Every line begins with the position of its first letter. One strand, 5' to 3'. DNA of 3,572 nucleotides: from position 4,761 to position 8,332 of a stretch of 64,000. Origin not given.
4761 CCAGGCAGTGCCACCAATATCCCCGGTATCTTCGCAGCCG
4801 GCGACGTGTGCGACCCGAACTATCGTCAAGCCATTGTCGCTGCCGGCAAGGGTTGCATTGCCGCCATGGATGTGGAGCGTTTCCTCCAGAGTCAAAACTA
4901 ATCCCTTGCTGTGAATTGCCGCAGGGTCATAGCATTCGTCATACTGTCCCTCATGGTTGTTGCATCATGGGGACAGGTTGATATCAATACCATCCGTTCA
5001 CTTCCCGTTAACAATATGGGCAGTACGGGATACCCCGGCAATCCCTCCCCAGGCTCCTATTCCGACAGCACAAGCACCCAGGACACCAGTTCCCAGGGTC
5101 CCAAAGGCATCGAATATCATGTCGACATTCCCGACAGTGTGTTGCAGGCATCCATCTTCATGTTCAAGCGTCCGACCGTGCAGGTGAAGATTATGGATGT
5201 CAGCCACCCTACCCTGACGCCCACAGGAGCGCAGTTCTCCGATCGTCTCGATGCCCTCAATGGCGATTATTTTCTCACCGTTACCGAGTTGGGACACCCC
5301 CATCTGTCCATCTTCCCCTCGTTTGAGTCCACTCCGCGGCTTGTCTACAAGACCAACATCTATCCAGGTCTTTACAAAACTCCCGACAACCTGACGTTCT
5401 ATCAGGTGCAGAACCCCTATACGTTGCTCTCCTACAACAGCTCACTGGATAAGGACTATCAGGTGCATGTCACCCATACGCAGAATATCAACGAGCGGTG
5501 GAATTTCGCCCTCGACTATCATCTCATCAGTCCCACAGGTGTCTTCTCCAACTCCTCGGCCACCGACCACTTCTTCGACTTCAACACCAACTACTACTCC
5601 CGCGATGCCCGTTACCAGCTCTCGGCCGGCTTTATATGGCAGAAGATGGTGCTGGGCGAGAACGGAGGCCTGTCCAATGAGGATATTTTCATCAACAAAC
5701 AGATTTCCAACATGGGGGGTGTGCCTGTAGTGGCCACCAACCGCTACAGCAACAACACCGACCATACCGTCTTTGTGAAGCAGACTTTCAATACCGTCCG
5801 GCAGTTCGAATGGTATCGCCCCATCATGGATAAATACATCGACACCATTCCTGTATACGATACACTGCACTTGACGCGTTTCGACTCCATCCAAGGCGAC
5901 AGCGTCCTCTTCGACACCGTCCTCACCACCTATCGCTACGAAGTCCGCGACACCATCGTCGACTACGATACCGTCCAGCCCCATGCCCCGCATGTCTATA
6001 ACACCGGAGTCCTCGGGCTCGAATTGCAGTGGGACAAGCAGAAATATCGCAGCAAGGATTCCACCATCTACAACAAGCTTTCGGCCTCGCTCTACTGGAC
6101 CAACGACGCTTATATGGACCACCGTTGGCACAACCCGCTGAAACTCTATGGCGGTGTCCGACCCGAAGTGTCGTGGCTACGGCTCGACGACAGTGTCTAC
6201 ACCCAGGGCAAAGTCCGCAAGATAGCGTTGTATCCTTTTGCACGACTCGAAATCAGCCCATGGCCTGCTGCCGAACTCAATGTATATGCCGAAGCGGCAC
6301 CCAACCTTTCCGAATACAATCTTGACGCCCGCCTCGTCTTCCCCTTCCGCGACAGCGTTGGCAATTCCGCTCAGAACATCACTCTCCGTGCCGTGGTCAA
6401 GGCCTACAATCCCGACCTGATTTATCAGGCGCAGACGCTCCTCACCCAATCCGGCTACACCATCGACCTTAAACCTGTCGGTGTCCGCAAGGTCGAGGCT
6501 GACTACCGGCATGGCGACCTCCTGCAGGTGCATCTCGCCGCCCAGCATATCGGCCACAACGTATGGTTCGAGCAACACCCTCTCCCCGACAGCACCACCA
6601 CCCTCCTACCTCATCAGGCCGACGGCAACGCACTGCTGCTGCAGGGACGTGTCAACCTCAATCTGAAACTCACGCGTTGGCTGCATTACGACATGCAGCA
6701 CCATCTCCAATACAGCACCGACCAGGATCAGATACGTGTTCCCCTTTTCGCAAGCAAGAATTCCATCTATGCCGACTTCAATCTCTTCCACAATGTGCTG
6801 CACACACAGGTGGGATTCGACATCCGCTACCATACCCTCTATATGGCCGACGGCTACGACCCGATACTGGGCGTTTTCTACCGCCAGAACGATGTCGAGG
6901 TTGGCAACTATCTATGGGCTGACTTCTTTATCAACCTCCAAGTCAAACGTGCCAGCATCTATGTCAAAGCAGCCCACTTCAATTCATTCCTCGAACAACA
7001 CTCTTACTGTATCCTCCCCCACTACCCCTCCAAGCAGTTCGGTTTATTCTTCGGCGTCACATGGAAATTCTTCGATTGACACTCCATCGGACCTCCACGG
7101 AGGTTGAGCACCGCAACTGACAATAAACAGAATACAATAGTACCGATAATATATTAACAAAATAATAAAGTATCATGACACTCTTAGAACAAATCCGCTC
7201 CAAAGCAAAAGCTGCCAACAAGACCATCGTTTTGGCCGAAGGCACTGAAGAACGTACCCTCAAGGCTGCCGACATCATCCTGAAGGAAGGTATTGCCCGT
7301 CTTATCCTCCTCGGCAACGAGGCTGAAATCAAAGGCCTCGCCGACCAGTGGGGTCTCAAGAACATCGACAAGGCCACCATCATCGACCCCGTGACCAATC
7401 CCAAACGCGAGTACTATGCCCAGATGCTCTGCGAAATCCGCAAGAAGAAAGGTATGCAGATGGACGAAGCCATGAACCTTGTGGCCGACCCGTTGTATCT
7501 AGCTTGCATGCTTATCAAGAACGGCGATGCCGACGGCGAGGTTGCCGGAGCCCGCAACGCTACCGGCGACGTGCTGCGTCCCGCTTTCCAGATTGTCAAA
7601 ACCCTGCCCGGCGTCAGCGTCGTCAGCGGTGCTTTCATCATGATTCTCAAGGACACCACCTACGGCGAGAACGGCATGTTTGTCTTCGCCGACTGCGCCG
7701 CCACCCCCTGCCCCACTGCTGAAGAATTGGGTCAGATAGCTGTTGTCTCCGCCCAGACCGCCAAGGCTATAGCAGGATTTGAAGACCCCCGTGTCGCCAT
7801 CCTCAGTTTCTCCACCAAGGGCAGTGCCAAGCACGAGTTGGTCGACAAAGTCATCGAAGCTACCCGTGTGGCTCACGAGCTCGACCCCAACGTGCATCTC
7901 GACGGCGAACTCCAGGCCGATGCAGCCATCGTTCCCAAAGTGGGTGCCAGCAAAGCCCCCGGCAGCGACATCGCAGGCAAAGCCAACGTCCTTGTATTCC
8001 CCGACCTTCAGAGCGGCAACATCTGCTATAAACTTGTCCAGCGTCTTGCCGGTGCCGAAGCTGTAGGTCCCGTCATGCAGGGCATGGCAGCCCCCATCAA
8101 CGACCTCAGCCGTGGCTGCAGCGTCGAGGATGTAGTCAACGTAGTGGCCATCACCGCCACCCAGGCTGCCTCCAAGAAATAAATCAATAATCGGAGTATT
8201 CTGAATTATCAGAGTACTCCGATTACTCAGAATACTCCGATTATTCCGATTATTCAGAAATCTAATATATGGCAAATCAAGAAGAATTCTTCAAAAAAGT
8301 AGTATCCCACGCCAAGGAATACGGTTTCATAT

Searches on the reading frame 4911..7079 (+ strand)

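Call 47: search_protein_families(library=pfam, proteins=[window:4911-7079:+], max_evalue=0.001)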
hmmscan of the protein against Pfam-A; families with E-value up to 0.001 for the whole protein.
window:4911-7079:+ (722 aa): 1 family
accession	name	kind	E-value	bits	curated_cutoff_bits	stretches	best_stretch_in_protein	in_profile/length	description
PF14121.12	Porin_10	-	3.3e-81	274.3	27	1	126-722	44-597/597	Putative porin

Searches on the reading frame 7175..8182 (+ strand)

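Call 47: search_protein_families(library=pfam, proteins=[window:7175-8182:+], max_evalue=0.001)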
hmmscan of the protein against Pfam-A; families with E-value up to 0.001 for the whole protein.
window:7175-8182:+ (335 aa): 1 family
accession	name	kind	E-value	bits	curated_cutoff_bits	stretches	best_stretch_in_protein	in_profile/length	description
PF01515.24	PTA_PTB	-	2.7e-119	398.7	24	1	3-328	2-319/319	Phosphate acetyl/butaryl transferase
